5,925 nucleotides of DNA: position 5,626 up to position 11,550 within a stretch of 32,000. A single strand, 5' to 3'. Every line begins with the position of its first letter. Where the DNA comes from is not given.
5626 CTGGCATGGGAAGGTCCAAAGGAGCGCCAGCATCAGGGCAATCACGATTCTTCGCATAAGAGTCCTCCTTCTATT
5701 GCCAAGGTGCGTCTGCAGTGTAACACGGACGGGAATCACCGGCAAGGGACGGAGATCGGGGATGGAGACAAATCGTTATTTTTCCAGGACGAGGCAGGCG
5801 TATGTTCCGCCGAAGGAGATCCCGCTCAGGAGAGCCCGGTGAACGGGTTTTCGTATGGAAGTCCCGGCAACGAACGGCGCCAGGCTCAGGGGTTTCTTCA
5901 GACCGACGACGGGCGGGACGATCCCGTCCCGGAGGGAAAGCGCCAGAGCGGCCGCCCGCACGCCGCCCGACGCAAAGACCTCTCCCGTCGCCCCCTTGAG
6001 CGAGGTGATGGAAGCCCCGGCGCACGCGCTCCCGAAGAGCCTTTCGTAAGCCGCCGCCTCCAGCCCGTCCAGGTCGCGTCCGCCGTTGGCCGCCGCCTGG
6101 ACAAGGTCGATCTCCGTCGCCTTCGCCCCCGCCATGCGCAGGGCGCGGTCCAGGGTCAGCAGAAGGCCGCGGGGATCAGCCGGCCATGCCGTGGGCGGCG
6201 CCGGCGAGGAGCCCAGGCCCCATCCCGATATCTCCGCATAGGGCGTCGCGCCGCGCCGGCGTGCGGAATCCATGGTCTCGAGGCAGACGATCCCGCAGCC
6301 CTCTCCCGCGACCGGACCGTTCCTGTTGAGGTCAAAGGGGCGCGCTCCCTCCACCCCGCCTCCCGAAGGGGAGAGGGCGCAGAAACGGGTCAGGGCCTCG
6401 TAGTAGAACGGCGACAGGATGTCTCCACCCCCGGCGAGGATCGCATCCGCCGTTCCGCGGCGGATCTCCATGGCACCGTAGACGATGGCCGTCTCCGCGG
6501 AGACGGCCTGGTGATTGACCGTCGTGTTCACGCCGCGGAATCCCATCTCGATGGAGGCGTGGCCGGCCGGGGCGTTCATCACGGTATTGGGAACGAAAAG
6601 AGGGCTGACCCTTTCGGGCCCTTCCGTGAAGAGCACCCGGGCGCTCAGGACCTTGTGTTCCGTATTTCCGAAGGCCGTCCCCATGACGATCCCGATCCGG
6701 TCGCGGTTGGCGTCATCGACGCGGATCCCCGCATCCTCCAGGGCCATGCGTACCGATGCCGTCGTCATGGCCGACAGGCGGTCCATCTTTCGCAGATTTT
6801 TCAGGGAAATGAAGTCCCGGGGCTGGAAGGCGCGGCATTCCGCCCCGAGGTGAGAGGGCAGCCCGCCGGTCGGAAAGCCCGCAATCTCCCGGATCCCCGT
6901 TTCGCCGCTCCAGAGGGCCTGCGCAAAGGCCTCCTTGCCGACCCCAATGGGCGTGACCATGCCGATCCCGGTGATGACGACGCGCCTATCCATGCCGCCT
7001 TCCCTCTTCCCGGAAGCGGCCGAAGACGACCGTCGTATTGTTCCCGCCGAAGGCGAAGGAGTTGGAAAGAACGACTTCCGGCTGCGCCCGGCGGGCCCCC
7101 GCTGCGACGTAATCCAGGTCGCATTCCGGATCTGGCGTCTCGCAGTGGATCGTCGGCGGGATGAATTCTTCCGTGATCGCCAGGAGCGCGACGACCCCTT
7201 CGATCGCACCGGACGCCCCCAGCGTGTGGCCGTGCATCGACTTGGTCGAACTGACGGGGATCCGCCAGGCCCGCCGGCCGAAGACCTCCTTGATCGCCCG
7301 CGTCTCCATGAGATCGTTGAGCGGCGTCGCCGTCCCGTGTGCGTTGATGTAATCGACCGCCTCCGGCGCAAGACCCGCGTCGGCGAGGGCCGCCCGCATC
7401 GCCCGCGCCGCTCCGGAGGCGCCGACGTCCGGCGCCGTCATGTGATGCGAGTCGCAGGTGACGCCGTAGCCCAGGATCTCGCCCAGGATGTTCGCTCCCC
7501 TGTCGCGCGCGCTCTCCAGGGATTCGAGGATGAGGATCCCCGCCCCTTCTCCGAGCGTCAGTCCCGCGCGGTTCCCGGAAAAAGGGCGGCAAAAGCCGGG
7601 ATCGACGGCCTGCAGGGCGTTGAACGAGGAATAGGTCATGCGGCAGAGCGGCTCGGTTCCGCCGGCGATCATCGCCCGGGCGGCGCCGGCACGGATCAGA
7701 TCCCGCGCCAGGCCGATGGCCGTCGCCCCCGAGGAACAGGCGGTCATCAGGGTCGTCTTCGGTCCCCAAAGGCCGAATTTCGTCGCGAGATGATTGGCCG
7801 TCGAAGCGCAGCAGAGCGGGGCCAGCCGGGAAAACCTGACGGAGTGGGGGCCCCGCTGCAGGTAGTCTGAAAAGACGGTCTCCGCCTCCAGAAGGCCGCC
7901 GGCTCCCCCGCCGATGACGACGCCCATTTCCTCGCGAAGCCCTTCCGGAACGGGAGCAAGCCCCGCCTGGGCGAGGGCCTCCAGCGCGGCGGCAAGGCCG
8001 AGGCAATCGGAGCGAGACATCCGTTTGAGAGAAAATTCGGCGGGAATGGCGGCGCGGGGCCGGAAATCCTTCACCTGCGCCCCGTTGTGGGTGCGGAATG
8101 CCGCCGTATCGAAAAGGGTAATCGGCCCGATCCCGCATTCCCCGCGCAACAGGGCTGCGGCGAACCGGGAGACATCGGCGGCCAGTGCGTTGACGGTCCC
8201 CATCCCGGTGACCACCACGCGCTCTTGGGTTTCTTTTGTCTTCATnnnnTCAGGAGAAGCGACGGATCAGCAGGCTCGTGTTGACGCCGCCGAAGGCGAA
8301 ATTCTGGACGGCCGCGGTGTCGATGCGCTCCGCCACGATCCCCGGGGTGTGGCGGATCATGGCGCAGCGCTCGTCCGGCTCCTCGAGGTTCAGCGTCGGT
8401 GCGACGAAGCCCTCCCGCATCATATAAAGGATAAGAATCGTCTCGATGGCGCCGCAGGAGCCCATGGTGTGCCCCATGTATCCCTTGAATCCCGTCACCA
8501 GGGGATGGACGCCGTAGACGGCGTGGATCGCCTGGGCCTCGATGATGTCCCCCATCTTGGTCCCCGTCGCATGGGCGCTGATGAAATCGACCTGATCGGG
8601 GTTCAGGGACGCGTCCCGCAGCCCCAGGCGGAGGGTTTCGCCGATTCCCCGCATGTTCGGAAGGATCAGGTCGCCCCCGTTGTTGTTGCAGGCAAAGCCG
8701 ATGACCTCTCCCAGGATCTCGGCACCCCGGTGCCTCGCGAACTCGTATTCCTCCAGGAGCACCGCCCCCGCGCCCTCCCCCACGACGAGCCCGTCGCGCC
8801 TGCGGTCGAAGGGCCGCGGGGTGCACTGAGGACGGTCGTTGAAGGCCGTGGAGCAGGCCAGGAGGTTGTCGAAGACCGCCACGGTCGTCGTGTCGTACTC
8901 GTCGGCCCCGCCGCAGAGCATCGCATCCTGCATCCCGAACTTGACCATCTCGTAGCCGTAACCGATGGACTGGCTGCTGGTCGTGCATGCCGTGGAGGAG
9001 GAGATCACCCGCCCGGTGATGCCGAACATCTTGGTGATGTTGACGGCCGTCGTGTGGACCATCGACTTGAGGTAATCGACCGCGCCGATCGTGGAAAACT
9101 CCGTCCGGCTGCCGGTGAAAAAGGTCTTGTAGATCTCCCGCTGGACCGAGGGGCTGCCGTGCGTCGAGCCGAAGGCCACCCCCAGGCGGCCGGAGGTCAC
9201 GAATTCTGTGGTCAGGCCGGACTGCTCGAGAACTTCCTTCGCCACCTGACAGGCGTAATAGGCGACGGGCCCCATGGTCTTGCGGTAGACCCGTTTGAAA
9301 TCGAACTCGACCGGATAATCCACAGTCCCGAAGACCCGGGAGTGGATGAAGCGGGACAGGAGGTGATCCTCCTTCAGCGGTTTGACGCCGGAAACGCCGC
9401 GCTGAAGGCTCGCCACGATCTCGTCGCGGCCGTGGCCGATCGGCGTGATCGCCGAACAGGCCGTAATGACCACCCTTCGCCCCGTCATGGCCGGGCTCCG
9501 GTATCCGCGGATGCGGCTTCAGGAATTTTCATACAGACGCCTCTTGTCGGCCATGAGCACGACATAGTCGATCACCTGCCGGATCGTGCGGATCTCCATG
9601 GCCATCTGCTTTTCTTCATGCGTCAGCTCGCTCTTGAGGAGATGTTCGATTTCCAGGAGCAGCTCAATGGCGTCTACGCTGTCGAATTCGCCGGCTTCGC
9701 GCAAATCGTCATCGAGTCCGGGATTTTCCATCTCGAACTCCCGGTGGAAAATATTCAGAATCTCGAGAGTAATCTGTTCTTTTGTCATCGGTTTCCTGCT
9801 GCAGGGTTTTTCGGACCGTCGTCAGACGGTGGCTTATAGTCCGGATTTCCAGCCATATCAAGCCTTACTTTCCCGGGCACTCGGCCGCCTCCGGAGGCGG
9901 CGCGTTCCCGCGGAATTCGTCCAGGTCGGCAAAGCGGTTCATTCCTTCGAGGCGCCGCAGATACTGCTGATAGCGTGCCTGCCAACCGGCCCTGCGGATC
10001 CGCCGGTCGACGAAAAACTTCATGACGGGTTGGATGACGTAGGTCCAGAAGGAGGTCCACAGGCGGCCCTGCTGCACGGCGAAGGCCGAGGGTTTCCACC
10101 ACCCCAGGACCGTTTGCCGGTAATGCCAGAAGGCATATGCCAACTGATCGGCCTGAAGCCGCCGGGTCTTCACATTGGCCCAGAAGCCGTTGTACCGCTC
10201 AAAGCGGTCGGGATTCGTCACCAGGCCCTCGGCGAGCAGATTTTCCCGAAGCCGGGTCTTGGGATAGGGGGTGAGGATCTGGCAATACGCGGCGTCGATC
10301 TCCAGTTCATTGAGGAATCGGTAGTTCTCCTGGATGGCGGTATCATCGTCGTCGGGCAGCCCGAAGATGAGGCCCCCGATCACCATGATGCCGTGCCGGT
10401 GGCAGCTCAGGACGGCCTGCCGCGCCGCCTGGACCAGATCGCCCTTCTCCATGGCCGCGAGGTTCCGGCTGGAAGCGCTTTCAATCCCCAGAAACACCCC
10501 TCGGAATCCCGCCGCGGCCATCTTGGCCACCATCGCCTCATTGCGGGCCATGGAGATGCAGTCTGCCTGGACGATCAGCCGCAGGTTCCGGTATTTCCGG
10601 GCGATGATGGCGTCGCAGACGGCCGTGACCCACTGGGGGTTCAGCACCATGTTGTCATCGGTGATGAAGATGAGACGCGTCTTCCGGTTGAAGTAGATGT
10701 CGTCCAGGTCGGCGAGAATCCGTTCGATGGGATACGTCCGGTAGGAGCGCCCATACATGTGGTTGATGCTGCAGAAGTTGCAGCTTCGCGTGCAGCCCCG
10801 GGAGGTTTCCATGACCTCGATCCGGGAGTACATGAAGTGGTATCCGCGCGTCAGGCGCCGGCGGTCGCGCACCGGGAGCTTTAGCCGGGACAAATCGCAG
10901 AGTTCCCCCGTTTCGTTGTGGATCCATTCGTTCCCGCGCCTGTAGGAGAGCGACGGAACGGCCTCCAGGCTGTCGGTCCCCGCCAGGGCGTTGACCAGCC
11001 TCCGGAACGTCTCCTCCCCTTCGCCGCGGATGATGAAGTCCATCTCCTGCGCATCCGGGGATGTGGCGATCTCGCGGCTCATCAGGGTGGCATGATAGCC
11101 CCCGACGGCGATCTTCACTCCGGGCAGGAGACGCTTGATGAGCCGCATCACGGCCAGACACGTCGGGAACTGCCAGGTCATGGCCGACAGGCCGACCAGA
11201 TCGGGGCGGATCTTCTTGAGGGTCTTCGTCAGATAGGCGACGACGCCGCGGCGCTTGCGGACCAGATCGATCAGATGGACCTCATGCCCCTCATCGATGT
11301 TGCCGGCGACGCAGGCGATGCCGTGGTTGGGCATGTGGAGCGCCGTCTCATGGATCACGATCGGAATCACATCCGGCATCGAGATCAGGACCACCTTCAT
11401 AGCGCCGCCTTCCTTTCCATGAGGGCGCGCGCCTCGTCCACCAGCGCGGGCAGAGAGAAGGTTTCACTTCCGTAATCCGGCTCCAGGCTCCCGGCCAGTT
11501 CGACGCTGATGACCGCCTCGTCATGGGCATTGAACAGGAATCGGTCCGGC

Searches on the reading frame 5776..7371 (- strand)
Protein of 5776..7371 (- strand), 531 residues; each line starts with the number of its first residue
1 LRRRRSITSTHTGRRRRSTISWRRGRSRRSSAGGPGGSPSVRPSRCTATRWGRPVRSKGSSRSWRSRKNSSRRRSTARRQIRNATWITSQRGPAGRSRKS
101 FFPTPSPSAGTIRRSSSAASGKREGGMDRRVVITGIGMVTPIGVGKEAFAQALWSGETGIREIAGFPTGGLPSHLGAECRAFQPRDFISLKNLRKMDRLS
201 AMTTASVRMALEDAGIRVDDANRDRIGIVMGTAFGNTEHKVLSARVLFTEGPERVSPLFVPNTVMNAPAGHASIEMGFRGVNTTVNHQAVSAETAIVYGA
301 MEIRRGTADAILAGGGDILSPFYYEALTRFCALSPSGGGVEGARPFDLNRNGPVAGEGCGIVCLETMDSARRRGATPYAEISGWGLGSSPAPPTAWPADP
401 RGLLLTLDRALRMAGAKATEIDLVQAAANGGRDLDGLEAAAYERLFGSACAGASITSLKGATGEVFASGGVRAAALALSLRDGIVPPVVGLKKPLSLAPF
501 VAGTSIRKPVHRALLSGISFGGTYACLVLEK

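Call 20: search_protein_families(library=pfam, proteins=[window:5776-7371:-], max_evalue=0.001)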
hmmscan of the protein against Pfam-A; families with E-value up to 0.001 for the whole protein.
window:5776-7371:- (531 aa): 3 families
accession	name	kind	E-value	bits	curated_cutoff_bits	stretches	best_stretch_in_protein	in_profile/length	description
PF00109.32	ketoacyl-synt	-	2.2e-37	129.5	20.8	1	129-368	2-250/252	Beta-ketoacyl synthase, N-terminal domain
PF02801.28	Ketoacyl-synt_C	-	5.7e-14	52.6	20.8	1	378-491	1-118/119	Beta-ketoacyl synthase, C-terminal domain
PF00108.29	Thiolase_N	-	0.00026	20.9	26.4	1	268-325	62-121/260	Thiolase, N-terminal domain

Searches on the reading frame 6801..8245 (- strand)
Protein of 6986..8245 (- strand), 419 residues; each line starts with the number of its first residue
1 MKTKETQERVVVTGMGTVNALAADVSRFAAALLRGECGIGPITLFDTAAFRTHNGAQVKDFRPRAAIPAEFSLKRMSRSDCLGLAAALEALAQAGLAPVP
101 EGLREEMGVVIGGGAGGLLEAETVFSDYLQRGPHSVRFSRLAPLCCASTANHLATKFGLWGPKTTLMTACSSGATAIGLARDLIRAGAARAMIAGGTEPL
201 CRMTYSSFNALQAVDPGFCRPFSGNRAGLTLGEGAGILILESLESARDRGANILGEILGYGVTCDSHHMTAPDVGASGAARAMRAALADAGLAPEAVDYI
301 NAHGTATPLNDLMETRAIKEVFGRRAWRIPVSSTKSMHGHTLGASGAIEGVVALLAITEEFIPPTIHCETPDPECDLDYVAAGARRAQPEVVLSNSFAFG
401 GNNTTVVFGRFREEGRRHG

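Call 20: search_protein_families(library=pfam, proteins=[window:6986-8245:-, window:6801-8138:-], max_evalue=0.001)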
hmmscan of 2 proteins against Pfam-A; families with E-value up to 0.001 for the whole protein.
window:6986-8245:- (419 aa): 3 families
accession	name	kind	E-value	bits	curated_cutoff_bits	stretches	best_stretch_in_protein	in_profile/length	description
PF00109.32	ketoacyl-synt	-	1.8e-38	133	20.8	1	8-246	2-252/252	Beta-ketoacyl synthase, N-terminal domain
PF02801.28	Ketoacyl-synt_C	-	1.8e-38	131.6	20.8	1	254-369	1-119/119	Beta-ketoacyl synthase, C-terminal domain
PF00108.29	Thiolase_N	-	7.3e-08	32.5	26.4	1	149-207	62-122/260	Thiolase, N-terminal domain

window:6801-8138:- (445 aa): 0 families

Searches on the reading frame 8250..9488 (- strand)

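Call 20: search_protein_families(library=pfam, proteins=[window:8250-9488:-], max_evalue=0.001)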
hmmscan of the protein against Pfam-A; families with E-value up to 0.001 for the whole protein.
window:8250-9488:- (412 aa): 2 families
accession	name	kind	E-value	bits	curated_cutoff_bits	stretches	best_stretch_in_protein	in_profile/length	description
PF00109.32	ketoacyl-synt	-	9e-32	111.1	20.8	1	4-250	2-251/252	Beta-ketoacyl synthase, N-terminal domain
PF02801.28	Ketoacyl-synt_C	-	1.2e-23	83.7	20.8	1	260-369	2-119/119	Beta-ketoacyl synthase, C-terminal domain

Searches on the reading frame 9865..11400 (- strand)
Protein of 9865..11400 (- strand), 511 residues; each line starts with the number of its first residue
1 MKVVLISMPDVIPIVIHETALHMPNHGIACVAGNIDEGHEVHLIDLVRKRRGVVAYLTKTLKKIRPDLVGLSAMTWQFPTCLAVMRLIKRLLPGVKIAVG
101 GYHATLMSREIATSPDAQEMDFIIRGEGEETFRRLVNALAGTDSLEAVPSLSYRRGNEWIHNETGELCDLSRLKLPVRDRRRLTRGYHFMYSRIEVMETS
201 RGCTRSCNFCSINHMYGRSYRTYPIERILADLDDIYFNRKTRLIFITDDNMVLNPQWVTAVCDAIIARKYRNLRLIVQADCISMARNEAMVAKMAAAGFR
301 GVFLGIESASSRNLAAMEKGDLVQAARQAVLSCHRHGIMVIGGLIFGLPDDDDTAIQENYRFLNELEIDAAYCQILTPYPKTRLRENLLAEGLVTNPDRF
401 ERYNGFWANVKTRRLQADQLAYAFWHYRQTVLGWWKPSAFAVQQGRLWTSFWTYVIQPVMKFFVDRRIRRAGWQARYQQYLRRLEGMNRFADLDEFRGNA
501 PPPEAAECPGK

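Call 19: search_protein_families(library=pfam, proteins=[window:9865-11400:-], max_evalue=0.001)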
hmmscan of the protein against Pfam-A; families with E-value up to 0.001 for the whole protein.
window:9865-11400:- (511 aa): 2 families
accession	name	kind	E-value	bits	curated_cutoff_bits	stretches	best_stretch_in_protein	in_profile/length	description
PF02310.24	B12-binding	-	1e-21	77.5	32.1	1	14-135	3-120/121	B12 binding domain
PF04055.27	Radical_SAM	-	4.5e-17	63.2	29.5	1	197-363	1-166/166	Radical SAM superfamily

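Call 62: search_protein_families(library=ncbifam, proteins=[window:9865-11400:-], max_evalue=0.00001)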
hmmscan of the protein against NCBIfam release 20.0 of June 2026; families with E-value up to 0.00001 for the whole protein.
window:9865-11400:- (511 aa): 19 families
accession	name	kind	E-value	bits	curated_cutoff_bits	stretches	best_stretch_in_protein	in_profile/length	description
TIGR02026.1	BchE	equivalog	2.5e-44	152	481.35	1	19-394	16-393/497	magnesium-protoporphyrin IX monomethyl ester anaerobic oxidative cyclase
NF050148.1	rSAM_ApyD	equivalog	1.4e-38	132.7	750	1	24-468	24-471/645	RiPP biosynthesis radical SAM protein ApyD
TIGR04367.1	HpnR_B12_rSAM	equivalog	5.7e-37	127.4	650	1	18-383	15-368/490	hopanoid C-3 methylase HpnR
TIGR03975.1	rSAM_ocin_1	subfamily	1e-31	110.1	281.85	1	52-366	115-430/606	RiPP maturation radical SAM C-methyltransferase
TIGR04014.1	B12_SAM_MJ_0865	equivalog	6.6e-30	104.2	360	1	47-389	20-359/434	methyl-coenzyme M reductase glutamine C-methyltransferase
TIGR04479.1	bcpD_PhpK_rSAM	subfamily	1.5e-29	102.8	600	1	37-378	85-426/504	PhpK family radical SAM P-methyltransferase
TIGR04072.2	rSAM_ladder_B12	equivalog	4.4e-29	101.4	360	1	27-400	20-384/443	lipid biosynthesis B12-binding/radical SAM protein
TIGR03471.1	HpnJ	equivalog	1.3e-28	100.1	577.6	1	67-398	70-397/472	hopanoid biosynthesis associated radical SAM protein HpnJ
TIGR04013.1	B12_SAM_MJ_1487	hypoth_equivalog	1.2e-25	90.1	251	2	48-249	26-206/382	TIGR04013 family B12-binding domain/radical SAM domain-containing protein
NF033712.0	B12_rSAM_KedN5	subfamily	1.1e-22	80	700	1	57-395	54-398/624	KedN5 family methylcobalamin-dependent radical SAM C-methyltransferase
NF033070.1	rSAM_AprD4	equivalog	6.4e-18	64.9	500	1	166-423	166-423/456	AprD4 family radical SAM diol-dehydratase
NF038361.1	rSAM_Sden_1168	equivalog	3.6e-16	58.8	575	1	85-395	161-480/560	Sden_1168 family B12-binding radical SAM P-methyltransferase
TIGR04295.1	B12_rSAM_oligo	hypoth_equivalog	1e-15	57.4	400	1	36-381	37-377/422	TIGR04295 family B12-binding domain-containing radical SAM protein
NF040546.1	rSAM_CUAEP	equivalog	3.1e-14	52.5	500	1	82-344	65-319/468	CUAEP/CCAEP-tail radical SAM (seleno)protein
TIGR04385.1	B12_rSAM_cofa1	equivalog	2.9e-13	49.8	450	1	27-364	22-362/438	B12 lower ligand biosynthesis radical SAM protein BzaD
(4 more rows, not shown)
